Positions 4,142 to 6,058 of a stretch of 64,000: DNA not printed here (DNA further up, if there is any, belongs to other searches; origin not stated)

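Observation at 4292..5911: Unusual single-polypeptide fusion: UvrD-like ATPase half-domain + DEDDh exonuclease + excisionase HTH + C-terminal hydrophobic helix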

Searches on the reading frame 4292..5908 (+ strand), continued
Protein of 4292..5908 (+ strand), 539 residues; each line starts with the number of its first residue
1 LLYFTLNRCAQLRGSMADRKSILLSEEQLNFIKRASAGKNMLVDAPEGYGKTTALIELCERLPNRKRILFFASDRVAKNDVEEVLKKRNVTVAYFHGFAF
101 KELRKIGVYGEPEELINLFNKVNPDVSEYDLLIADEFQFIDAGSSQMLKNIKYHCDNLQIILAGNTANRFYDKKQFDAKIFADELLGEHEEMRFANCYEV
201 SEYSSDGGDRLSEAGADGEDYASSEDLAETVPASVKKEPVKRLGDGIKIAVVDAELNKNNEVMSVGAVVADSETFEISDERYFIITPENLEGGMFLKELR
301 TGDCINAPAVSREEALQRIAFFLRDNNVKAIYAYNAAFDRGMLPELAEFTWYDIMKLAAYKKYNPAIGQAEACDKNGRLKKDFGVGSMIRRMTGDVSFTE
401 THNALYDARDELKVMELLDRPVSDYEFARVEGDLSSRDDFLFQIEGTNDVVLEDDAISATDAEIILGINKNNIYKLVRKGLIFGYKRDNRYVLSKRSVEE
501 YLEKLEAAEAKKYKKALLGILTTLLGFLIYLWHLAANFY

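Call 22: search_solved_structures(query=window:4337-5908:+, max_evalue=1, show_alignments=2)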
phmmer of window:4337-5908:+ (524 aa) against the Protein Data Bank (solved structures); distinct sequences matched with E-value up to 1: 2.
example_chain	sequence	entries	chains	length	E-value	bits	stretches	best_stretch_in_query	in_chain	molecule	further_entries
6bge_A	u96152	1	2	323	0.96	11.5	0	11-70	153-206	VirB11-like protein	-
1g6o_A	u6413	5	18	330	0.99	11.5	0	11-70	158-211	CAG-ALPHA | virB11 homolog | Cag-alfa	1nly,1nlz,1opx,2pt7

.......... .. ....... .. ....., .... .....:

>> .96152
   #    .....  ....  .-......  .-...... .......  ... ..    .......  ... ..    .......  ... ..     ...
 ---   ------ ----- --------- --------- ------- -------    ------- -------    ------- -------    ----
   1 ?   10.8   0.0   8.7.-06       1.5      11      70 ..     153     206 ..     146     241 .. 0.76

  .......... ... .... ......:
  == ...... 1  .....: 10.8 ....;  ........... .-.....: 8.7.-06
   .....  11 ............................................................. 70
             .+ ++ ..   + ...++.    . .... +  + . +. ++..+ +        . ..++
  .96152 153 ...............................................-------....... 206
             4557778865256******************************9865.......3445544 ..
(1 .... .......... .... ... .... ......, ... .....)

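Call 30: search_protein_representatives(protein=window:4337-5908:+)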
Query: 524 residues. Proteins with E-value up to 0.001 (for the whole library): 529; up to 1e-10: 311; up to 1e-30: 106. The best 150 are listed.
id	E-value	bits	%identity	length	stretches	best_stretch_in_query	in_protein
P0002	6.3e-240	813.6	69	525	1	1-524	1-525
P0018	3.7e-127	441.7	45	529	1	1-522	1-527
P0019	8.2e-88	311.9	38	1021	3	200-462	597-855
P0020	2.0e-81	290.8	41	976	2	221-419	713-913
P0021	1.5e-78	281.4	41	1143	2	231-412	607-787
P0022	1.9e-78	281.0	43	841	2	233-422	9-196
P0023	2.4e-75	270.8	42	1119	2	6-188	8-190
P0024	4.3e-74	266.7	40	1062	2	234-417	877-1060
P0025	2.3e-73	264.3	38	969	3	232-406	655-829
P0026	8.8e-73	262.4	39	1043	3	233-413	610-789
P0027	5.0e-70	253.3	41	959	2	9-193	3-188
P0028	6.5e-68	246.3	40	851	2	232-411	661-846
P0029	1.0e-63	232.5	39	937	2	197-410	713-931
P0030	5.9e-63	230.0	44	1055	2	7-189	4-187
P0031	6.7e-63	229.8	38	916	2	245-405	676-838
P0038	4.3e-53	197.4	39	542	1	233-496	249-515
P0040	2.8e-50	188.1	39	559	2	217-422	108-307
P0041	1.0e-49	186.3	41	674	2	230-419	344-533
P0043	5.5e-48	180.6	47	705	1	232-427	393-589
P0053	5.4e-42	160.8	44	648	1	213-415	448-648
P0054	1.2e-41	159.7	45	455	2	234-415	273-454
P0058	1.8e-40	155.8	45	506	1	234-412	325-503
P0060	3.2e-40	155.0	42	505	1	233-416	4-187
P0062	6.2e-40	154.0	39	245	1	234-490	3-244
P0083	4.5e-36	141.3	43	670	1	224-410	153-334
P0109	5.1e-33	131.2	39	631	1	234-409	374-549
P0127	6.8e-30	120.9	39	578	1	233-410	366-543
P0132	2.8e-29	118.9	38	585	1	233-416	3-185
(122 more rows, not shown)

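Call 32: predict_structure(alignment_id=A1)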
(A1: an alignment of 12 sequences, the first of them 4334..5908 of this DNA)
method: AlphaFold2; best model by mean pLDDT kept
length: 525 residues; sequences in the alignment: 12
mean_pLDDT: 77.9   pTM: 0.42
mean pLDDT of the five models: 77.9, 76.3, 76.1, 76.0, 74.4
residues with pLDDT >= 90: 193; 70-90: 224; 50-70: 27; < 50: 81
segments of 3 or more residues with pLDDT < 50: 1-7, 154-161, 184-231, 418-435
pLDDT, mean of each block of 10 residues (from residue 1): 44 88 92 78 92 93 87 92 95 89 94 95 83 93 91 46 71 89 40 23 23 25 25 82 86 92 94 77 83 91 94 90 88 90 87 84 82 90 85 95 85 64 29 49 87 86 82 76 88 81 86 93 86
secondary structure, 60 per line:
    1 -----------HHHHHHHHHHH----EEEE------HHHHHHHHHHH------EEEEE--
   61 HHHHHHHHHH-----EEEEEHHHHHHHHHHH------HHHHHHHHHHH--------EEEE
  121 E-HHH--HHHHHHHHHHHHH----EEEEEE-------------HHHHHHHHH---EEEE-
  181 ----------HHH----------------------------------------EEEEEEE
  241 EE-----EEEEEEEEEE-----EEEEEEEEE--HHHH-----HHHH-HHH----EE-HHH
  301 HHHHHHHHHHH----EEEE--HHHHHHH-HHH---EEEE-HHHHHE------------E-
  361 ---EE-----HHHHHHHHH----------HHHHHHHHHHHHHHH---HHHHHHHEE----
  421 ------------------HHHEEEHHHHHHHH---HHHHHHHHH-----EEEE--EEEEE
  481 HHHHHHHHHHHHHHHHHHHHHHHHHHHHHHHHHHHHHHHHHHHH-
elements in order: H12-22 E27-30 H37-47 E54-58 H61-70 E76-80 H81-91 H98-108 E117-121 H128-140 E145-150 H164-172 E176-179 E234-242 E248-257 E263-271 H274-277 H283-286 H298-311 E316-319 H322-328 E336-339 H341-345 H371-379 H390-404 H408-414 E442-444 H445-452 H456-464 E470-473 E476-480 H481-524

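Call 35: fold_search(model_id=the predicted structure, library=pdb)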
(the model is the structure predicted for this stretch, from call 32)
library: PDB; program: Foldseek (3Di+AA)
matches with E <= 10: 1851; with E <= 0.001: 192
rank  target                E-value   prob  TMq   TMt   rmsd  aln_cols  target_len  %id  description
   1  3tbk                  4.5e-06  1.00  0.25  0.25   5.3       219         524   15  Mouse RIG-I ATPase Domain (released 2011-10-26)
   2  6gpg_A                4.8e-06  1.00  0.23  0.19   6.6       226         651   15  Structure of the RIG-I Singleton-Merten syndrome variant C268F (released 2018-08-08)
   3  1wp9_B                5.1e-06  1.00  0.22  0.23   6.3       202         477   12  Crystal structure of Pyrococcus furiosus Hef helicase domain (released 2005-02-01)
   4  4l8r_E                5.1e-06  1.00  0.23  0.41   5.3       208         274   15  Structure of mrna stem-loop, human stem-loop binding protein and 3'hexo ternary complex (released 2013-07-10)
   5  5f9h_C                8.5e-06  1.00  0.24  0.20   5.6       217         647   16  Crystal structure of RIG-I helicase-RD in complex with 24-mer 5' triphosphate hairpin RNA (released 2016-01-13)
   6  4idh                  9.0e-06  1.00  0.22  0.25  20.2       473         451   10  Crystal Structure of the large terminase subunit gp2 of bacterial virus Sf6 (released 2013-05-01)
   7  1wp9_C                9.6e-06  1.00  0.23  0.25   6.0       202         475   14  Crystal structure of Pyrococcus furiosus Hef helicase domain (released 2005-02-01)
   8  4qoz_E                9.6e-06  1.00  0.23  0.40   5.5       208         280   14  Crystal structure of the histone mRNA stem-loop, stem-loop binding protein (phosphorylated), and 3'hExo ternary comple (released 2014-07-23)
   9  9ku4_B                1.1e-05  1.00  0.24  0.19   5.4       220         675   14  Cryo-EM structure of E373A mutant RIG-I with 5'p-RNA (released 2025-12-03)
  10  1zbh_B                1.1e-05  1.00  0.25  0.53   5.0       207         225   14  3'-end specific recognition of histone mRNA stem-loop by 3'-exonuclease (released 2006-09-26)
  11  4on9_A                1.1e-05  1.00  0.23  0.23   6.6       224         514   18  DECH box helicase domain (released 2014-07-02)
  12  4l8r_B                1.2e-05  1.00  0.23  0.41   5.3       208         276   14  Structure of mrna stem-loop, human stem-loop binding protein and 3'hexo ternary complex (released 2013-07-10)
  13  5f9h_A                1.3e-05  1.00  0.24  0.20   5.6       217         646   16  Crystal structure of RIG-I helicase-RD in complex with 24-mer 5' triphosphate hairpin RNA (released 2016-01-13)
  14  1w0h                  1.4e-05  1.00  0.26  0.61   5.1       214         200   14  Crystallographic structure of the nuclease domain of 3'hExo, a DEDDh family member, bound to rAMP (released 2004-09-30)
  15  9ktw_B                1.4e-05  1.00  0.24  0.19   5.5       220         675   14  Cryo-EM structure of wild type RIG-I with 5'p-RNA (released 2025-12-03)
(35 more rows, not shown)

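Call 36: search_protein_families(library=pfam, proteins=[P0018, P0019, P0038, P0062, P0022, P0040], max_evalue=0.01)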
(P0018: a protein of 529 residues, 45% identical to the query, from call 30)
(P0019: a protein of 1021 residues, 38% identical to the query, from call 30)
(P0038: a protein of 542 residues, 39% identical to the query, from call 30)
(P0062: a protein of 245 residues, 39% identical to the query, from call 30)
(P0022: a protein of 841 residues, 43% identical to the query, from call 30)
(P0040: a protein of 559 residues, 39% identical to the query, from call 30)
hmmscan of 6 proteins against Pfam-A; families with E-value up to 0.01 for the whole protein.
P0018 (529 aa): 3 families
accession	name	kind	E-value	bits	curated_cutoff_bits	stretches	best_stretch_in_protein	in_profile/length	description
PF12728.13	HTH_17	-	1.2e-14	54.7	27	1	447-495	2-50/51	Helix-turn-helix domain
PF13245.12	AAA_19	-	9.9e-05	23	25.1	1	13-156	1-131/134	AAA domain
PF13338.12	AbiEi_4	-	0.0056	17.2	25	0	447-472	14-38/49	Transcriptional regulator, AbiEi antitoxin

P0019 (1021 aa): 8 families
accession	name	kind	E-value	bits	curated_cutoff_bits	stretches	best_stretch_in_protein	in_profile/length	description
PF13245.12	AAA_19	-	1.4e-11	45.1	25.1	1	9-150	3-131/134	AAA domain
PF01443.25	Viral_helicase1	-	4.6e-06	27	21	1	20-168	1-115/228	Viral superfamily 1 RNA helicase core domain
PF00580.27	UvrD-helicase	-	1.7e-05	25.1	23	1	107-151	212-254/271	UvrD/REP helicase N-terminal domain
PF13604.12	AAA_30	-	1.8e-05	25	27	1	3-147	2-127/191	AAA domain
PF13366.12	PDDEXK_3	-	3.5e-05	24.6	22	1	520-562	66-108/117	PD-(D/E)XK nuclease superfamily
PF13401.12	AAA_22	-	7.3e-05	23.5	27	1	19-143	7-122/130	AAA domain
PF16473.11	Rv2179c-like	-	9.6e-05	22.6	27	1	634-799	4-174/177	3'-5' exoribonuclease Rv2179c-like domain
PF00270.35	DEAD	-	0.00018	21.7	26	1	6-133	3-145/167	DEAD/DEAH box helicase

P0038 (542 aa): 3 families
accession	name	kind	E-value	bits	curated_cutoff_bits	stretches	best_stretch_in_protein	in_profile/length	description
PF12728.13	HTH_17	-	5.6e-13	49.4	27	1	462-506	3-47/51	Helix-turn-helix domain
PF13366.12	PDDEXK_3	-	2.8e-05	24.9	22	1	161-203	66-108/117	PD-(D/E)XK nuclease superfamily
PF08281.18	Sigma70_r4_2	-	0.00065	19.7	25.7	1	459-485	25-51/54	Sigma-70, region 4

P0062 (245 aa): 1 family
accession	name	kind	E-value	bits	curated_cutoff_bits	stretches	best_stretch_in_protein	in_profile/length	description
PF12728.13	HTH_17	-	3e-08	34.2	27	1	196-243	2-49/51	Helix-turn-helix domain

P0022 (841 aa): 7 families
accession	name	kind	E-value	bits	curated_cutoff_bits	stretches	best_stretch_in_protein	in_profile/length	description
PF13245.12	AAA_19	-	2.7e-11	44.2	25.1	1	223-365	2-131/134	AAA domain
PF00580.27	UvrD-helicase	-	1.2e-07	32.1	23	1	321-366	211-254/271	UvrD/REP helicase N-terminal domain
PF13366.12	PDDEXK_3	-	4.2e-06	27.6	22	1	695-780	23-108/117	PD-(D/E)XK nuclease superfamily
PF00270.35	DEAD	-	1.3e-05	25.5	26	1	221-348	3-145/167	DEAD/DEAH box helicase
PF13401.12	AAA_22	-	0.00083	20.1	27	1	234-346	7-105/130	AAA domain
PF01443.25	Viral_helicase1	-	0.00094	19.5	21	0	235-363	1-97/228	Viral superfamily 1 RNA helicase core domain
PF13604.12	AAA_30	-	0.0028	17.8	27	1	218-362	2-127/191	AAA domain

P0040 (559 aa): 4 families
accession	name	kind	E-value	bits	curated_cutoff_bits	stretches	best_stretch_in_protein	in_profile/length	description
PF12728.13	HTH_17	-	8.4e-14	52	27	1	474-520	1-47/51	Helix-turn-helix domain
PF21196.3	PcrA_UvrD_tudor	-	5.1e-05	23.5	23.9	1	364-406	2-44/48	PcrA/UvrD tudor domain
PF13366.12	PDDEXK_3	-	0.00036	21.3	22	1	22-64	66-108/117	PD-(D/E)XK nuclease superfamily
PF21531.3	Rv2175c_wHTH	-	0.0044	17.4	27.1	0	470-509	11-50/57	DNA-binding protein Rv2175c, wHTH domain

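Call 37: search_protein_families(library=padloc, proteins=[P0009, P0015, P0019, P0017, P0022, P0013], max_evalue=0.001)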
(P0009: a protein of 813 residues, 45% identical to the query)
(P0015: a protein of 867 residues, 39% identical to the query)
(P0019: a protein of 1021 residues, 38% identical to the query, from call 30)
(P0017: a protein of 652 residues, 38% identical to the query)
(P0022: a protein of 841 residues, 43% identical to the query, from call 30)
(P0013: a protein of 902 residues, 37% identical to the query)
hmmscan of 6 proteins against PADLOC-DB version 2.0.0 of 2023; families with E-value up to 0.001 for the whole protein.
P0009 (813 aa): 13 families
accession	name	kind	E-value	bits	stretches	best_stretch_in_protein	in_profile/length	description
PDLC00117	GajB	-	7e-14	49.2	2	113-158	218-262/604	UrvD helicase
PDLC00104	GajB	-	9.5e-12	42.4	1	113-158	165-207/574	UrvD helicase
PDLC01087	C3a187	-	1.2e-10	38.9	1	21-159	209-363/559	NERD+UvrD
PDLC01247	DEDDh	-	1e-09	37.1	1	635-796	2-136/139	"CAS-I,CAS-II,CAS-III,CAS-IV,CAS-V,CAS-VI; associated"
PDLC00106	GajB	-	3.2e-07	27.3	0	113-163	205-253/577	UrvD helicase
PDLC00136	GajB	-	8e-07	26.3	1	117-186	210-278/570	UrvD helicase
PDLC04173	GajB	-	1.1e-05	22.6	0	113-158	122-164/471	-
PDLC00147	GajB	-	1.5e-05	22.1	0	116-202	235-317/637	UrvD helicase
PDLC00141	GajB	-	3.5e-05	20.3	1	113-159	166-209/572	UrvD helicase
PDLC00140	GajB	-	0.00049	17.4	0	114-159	143-186/365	UrvD helicase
PDLC00130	GajB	-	0.00064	16.1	0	113-159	205-250/589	UrvD helicase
PDLC04140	mad8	-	0.00066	17.3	0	22-72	26-105/314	mads_8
PDLC00108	GajB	-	0.00076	16.5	0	113-167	58-111/445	UrvD helicase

P0015 (867 aa): 11 families
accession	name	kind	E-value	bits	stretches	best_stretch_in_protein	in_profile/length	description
PDLC00117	GajB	-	1.4e-13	48.3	2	106-151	217-261/604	UrvD helicase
PDLC00104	GajB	-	5.4e-11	39.9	1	106-153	164-208/574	UrvD helicase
PDLC01087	C3a187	-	4e-09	33.9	1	22-154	215-364/559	NERD+UvrD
PDLC00106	GajB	-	9e-07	25.8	0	106-154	204-250/577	UrvD helicase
PDLC00136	GajB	-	4e-06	24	1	106-184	205-282/570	UrvD helicase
PDLC04173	GajB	-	1.5e-05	22.2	0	107-157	122-169/471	-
PDLC00141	GajB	-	1.8e-05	21.2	1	107-156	166-212/572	UrvD helicase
PDLC00121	GajB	-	3.3e-05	20.6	0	108-180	203-272/565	UrvD helicase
PDLC00147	GajB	-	3.4e-05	20.9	0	107-188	232-309/637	UrvD helicase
PDLC00140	GajB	-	9.7e-05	19.7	0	19-54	3-38/365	UrvD helicase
PDLC00130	GajB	-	0.00081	15.8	0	106-151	204-248/589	UrvD helicase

P0019 (1021 aa): 13 families
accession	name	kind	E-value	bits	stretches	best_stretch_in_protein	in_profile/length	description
PDLC00117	GajB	-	2.7e-11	40.7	1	107-153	218-263/604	UrvD helicase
PDLC00104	GajB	-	4.8e-10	36.8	1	108-158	166-213/574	UrvD helicase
PDLC01247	DEDDh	-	6.3e-10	37.9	1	634-796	2-136/139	"CAS-I,CAS-II,CAS-III,CAS-IV,CAS-V,CAS-VI; associated"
PDLC00106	GajB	-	8.8e-09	32.4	1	107-183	205-274/577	UrvD helicase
PDLC00108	GajB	-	2.1e-07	28.3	1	107-161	58-111/445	UrvD helicase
PDLC00112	GajB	-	6.5e-07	26.3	1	107-243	211-344/581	UrvD helicase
PDLC00121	GajB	-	3.4e-06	23.9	1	107-180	202-272/565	UrvD helicase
PDLC00145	GajB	-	4.7e-06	23.5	0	107-184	206-276/572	UrvD helicase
PDLC00136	GajB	-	1.1e-05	22.6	1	107-178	206-276/570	UrvD helicase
PDLC04173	GajB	-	1.4e-05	22.3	0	108-171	123-183/471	-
PDLC00142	GajB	-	9.1e-05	19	0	107-151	215-257/583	UrvD helicase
PDLC00141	GajB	-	0.00021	17.7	0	107-157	166-213/572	UrvD helicase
PDLC00149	GajB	-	0.00062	16.3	0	107-246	206-345/577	UrvD helicase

P0017 (652 aa): 26 families (the best 25 are shown)
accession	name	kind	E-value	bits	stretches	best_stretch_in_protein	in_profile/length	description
PDLC00117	GajB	-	1e-14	52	1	159-206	215-261/604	UrvD helicase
PDLC00122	GajB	-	1.5e-13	48.5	2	157-205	157-204/502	UrvD helicase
PDLC00129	GajB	-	3.5e-12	43.7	1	159-222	223-283/594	UrvD helicase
PDLC03802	RTasHel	-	2.8e-11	41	1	160-208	190-236/675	DRT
PDLC00123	GajB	-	5e-11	39.9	1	157-221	171-232/540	UrvD helicase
PDLC00135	GajB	-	7.4e-11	39.6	2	159-209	162-217/603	UrvD helicase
PDLC00103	GajB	-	1e-08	32.6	1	119-204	164-252/612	UrvD helicase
PDLC00106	GajB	-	1.5e-08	31.6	1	159-220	202-260/577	UrvD helicase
PDLC00104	GajB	-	2.8e-08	30.9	0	160-207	163-207/574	UrvD helicase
PDLC00113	GajB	-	1e-07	28.9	1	140-209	150-223/579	UrvD helicase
PDLC04172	GajB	-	1.2e-06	25.8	1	157-265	114-217/505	-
PDLC00125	GajB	-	1.4e-06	25.4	1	115-219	177-285/669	UrvD helicase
PDLC04173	GajB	-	1.8e-06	25.2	0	161-217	121-174/471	-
PDLC00130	GajB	-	3.4e-06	23.6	0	159-237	202-281/589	UrvD helicase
PDLC00148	GajB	-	3.6e-06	24.2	0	161-208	148-193/369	UrvD helicase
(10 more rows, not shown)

P0022 (841 aa): 18 families
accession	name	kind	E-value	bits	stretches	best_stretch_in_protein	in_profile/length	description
PDLC00117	GajB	-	3e-12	43.8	1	322-366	218-261/604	UrvD helicase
PDLC00129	GajB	-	6.5e-12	42.8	2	321-404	225-307/594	UrvD helicase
PDLC01247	DEDDh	-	1.9e-09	36.3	1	12-172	2-135/139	"CAS-I,CAS-II,CAS-III,CAS-IV,CAS-V,CAS-VI; associated"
PDLC00104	GajB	-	3.9e-09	33.8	0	321-371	164-211/574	UrvD helicase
PDLC00113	GajB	-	1.5e-07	28.3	1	321-369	174-223/579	UrvD helicase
PDLC01087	C3a187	-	2.2e-07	28.1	1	163-369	148-364/559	NERD+UvrD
PDLC00136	GajB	-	2.2e-06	24.9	1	304-366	188-248/570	UrvD helicase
PDLC00106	GajB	-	8.1e-06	22.6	0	313-379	196-259/577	UrvD helicase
PDLC00130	GajB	-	1.9e-05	21.1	0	322-402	205-286/589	UrvD helicase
PDLC00140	GajB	-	4.4e-05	20.9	0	234-270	3-39/365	UrvD helicase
PDLC00108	GajB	-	0.00013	19.1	1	321-372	57-107/445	UrvD helicase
PDLC00111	GajB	-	0.00015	18.6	0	320-376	197-254/625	UrvD helicase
PDLC00145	GajB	-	0.00015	18.6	0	280-379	164-260/572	UrvD helicase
PDLC00147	GajB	-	0.00019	18.4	0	324-375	234-286/637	UrvD helicase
PDLC04140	mad8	-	0.0002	19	0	231-285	26-70/314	mads_8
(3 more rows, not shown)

P0013 (902 aa): 13 families
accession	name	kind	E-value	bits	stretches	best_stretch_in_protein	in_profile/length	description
PDLC00104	GajB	-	3.3e-11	40.7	1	113-163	164-211/574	UrvD helicase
PDLC01247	DEDDh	-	2.3e-10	39.3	1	620-784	2-138/139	"CAS-I,CAS-II,CAS-III,CAS-IV,CAS-V,CAS-VI; associated"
PDLC00117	GajB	-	2.8e-09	34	1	102-160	205-263/604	UrvD helicase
PDLC00129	GajB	-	1.2e-08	32.1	1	114-206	226-317/594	UrvD helicase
PDLC00125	GajB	-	8.3e-07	26.1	1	112-191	226-303/669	UrvD helicase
PDLC03802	RTasHel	-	1.7e-06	25.2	1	113-198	191-273/675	DRT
PDLC00106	GajB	-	6.1e-06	23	0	115-163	206-252/577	UrvD helicase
PDLC00141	GajB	-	3e-05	20.5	1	114-160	166-209/572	UrvD helicase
PDLC00136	GajB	-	3.4e-05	20.9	0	117-160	209-250/570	UrvD helicase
PDLC00120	GajB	-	0.00014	19.1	1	104-159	144-198/458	UrvD helicase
PDLC00113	GajB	-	0.00041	17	0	113-160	174-222/579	UrvD helicase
PDLC00143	GajB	-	0.00054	16.6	0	112-200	198-282/632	UrvD helicase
PDLC00112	GajB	-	0.00083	16.1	0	115-192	212-289/581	UrvD helicase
